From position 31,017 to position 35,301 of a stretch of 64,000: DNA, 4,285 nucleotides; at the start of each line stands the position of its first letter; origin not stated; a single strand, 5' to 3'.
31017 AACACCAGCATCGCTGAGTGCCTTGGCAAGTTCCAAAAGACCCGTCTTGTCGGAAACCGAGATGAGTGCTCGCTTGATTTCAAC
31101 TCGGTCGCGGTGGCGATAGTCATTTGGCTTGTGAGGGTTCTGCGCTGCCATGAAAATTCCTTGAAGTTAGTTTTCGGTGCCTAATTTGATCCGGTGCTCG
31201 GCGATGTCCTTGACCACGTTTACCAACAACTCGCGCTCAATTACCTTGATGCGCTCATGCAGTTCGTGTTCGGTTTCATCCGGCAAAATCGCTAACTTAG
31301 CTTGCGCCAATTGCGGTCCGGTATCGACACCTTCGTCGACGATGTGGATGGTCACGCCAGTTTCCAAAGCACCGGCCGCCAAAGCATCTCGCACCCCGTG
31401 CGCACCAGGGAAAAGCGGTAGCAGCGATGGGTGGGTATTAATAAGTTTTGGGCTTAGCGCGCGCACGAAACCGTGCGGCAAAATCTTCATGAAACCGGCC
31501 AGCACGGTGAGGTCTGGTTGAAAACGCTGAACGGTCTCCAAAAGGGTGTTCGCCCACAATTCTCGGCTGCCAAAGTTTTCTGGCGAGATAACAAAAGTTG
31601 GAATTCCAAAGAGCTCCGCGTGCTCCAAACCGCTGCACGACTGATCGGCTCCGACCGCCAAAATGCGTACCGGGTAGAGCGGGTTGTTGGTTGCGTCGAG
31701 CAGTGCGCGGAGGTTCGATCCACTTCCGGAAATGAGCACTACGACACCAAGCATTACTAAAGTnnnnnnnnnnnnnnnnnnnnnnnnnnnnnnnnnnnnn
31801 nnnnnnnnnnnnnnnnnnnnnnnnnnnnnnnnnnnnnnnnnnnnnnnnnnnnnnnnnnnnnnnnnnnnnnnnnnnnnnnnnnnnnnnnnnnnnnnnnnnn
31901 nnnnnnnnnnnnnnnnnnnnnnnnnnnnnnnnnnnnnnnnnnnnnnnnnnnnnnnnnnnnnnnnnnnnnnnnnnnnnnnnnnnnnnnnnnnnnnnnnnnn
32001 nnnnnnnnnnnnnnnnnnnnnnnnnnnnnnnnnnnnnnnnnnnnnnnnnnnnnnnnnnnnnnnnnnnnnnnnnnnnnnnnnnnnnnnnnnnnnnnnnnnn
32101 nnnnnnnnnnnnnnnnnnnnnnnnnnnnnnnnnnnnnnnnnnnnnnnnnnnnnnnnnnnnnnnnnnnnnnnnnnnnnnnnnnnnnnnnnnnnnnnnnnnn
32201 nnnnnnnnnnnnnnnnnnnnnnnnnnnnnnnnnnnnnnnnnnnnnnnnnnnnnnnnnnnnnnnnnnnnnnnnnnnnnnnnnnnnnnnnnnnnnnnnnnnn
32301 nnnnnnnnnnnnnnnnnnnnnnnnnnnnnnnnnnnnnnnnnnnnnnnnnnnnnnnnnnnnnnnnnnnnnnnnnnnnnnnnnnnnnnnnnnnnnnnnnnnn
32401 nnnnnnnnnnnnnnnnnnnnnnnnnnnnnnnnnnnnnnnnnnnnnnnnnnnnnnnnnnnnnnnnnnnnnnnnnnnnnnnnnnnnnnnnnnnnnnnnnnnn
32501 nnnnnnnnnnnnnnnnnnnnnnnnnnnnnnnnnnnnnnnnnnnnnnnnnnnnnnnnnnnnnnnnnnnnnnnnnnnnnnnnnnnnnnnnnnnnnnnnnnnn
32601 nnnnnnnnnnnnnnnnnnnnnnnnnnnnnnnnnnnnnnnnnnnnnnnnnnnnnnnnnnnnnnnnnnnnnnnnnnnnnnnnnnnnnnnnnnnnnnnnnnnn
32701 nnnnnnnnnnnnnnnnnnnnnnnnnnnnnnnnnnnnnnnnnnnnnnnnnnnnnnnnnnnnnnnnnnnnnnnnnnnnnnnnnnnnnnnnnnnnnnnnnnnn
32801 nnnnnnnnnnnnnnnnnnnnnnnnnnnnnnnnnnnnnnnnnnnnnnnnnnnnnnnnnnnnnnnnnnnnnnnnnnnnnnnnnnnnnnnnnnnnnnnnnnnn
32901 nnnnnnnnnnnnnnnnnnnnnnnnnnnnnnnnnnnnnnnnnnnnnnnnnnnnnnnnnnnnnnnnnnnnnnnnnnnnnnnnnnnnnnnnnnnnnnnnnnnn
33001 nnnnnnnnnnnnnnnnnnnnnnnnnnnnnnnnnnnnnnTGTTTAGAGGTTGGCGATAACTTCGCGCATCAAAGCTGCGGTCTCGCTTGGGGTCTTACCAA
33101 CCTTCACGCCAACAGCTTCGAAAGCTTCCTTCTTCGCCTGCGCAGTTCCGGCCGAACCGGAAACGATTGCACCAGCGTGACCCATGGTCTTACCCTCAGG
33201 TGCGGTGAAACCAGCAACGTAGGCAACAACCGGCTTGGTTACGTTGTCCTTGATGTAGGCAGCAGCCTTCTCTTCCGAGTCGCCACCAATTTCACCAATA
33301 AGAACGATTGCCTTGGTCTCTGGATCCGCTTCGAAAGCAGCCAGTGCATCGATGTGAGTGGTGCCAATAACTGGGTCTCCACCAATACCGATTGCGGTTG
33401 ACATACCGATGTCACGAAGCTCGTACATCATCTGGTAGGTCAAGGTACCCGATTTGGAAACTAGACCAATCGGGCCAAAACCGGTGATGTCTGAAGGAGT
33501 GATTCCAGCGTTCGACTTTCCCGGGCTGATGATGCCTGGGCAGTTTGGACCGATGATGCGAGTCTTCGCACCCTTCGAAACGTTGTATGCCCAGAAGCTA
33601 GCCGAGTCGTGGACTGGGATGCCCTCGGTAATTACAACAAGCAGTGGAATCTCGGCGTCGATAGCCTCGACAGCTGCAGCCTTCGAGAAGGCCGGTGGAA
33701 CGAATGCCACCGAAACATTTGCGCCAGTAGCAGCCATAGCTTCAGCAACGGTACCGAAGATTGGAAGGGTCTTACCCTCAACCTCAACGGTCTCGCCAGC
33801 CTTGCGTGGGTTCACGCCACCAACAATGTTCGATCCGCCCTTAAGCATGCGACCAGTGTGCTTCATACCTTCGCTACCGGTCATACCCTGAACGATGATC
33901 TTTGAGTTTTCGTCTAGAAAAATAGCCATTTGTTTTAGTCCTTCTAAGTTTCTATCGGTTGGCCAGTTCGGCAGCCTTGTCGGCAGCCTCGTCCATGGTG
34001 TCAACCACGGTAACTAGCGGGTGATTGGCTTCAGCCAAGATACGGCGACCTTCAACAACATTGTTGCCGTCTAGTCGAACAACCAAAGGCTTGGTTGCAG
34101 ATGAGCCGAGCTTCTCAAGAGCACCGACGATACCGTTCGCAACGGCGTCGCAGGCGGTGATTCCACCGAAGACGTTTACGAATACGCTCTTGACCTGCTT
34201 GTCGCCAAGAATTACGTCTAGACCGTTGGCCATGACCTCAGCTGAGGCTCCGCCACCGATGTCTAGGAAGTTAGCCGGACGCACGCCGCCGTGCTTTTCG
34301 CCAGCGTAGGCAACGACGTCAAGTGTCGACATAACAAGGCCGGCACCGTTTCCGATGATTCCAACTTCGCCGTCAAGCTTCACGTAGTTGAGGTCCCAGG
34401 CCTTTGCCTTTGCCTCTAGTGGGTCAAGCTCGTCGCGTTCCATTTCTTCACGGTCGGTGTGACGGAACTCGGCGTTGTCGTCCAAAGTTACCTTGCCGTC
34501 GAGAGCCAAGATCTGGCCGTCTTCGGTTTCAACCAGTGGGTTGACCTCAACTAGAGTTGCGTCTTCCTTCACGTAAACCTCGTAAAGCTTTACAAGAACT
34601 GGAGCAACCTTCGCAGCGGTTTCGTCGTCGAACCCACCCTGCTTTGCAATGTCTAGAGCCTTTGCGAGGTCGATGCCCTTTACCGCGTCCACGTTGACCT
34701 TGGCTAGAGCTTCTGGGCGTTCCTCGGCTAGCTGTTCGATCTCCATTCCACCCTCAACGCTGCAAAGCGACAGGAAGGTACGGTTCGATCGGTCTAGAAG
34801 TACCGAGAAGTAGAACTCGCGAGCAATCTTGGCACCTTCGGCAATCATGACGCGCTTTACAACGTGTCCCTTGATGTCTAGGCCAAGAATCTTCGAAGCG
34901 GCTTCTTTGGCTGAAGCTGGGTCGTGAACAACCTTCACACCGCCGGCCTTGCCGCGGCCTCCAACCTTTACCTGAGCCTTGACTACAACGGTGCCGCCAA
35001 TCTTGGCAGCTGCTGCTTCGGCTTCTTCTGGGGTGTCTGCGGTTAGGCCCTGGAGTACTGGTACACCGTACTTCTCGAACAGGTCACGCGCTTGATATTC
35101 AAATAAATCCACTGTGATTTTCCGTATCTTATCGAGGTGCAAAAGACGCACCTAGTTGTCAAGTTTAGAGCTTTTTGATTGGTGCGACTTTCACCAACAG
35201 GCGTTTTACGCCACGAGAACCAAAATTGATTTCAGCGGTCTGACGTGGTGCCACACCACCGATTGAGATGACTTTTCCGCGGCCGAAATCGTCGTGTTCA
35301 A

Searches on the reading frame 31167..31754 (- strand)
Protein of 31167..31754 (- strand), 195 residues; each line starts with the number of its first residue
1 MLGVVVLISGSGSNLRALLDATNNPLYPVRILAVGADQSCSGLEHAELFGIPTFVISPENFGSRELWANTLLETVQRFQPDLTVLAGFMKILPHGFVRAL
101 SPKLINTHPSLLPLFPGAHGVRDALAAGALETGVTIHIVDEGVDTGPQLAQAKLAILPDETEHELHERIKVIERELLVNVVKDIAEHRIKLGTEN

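Call 78: search_protein_families(library=pfam, proteins=[window:31167-31754:-], max_evalue=0.00001)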
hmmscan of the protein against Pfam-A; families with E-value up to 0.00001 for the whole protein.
window:31167-31754:- (195 aa): 1 family
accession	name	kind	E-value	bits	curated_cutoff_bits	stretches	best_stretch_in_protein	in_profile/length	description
PF00551.24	Formyl_trans_N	-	2.3e-51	174.6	26.1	1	4-181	3-181/181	Formyl transferase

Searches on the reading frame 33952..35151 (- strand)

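Call 78: search_protein_families(library=pfam, proteins=[window:33952-35151:-], max_evalue=0.00001)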
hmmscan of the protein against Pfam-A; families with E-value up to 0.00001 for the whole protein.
window:33952-35151:- (399 aa): 5 families
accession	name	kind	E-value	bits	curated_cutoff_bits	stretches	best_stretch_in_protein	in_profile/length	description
PF08442.15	ATP-grasp_2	-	7.4e-68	228.6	29.5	1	16-208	2-202/202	ATP-grasp domain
PF00549.24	Ligase_CoA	-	5.6e-17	62.5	24.5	1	268-390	3-125/128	CoA-ligase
PF24948.1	Citrate_synth_N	-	3.4e-13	49.9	83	1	54-231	53-228/232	ATP-citrate synthase ATP-grasp domain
PF13549.11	ATP-grasp_5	-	3.9e-13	49.7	27.6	1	16-223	10-221/221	ATP-grasp domain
PF02786.22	CPSase_L_D2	-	8.7e-06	25.8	19.8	0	20-133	4-114/211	Carbamoyl-phosphate synthase L chain, ATP binding domain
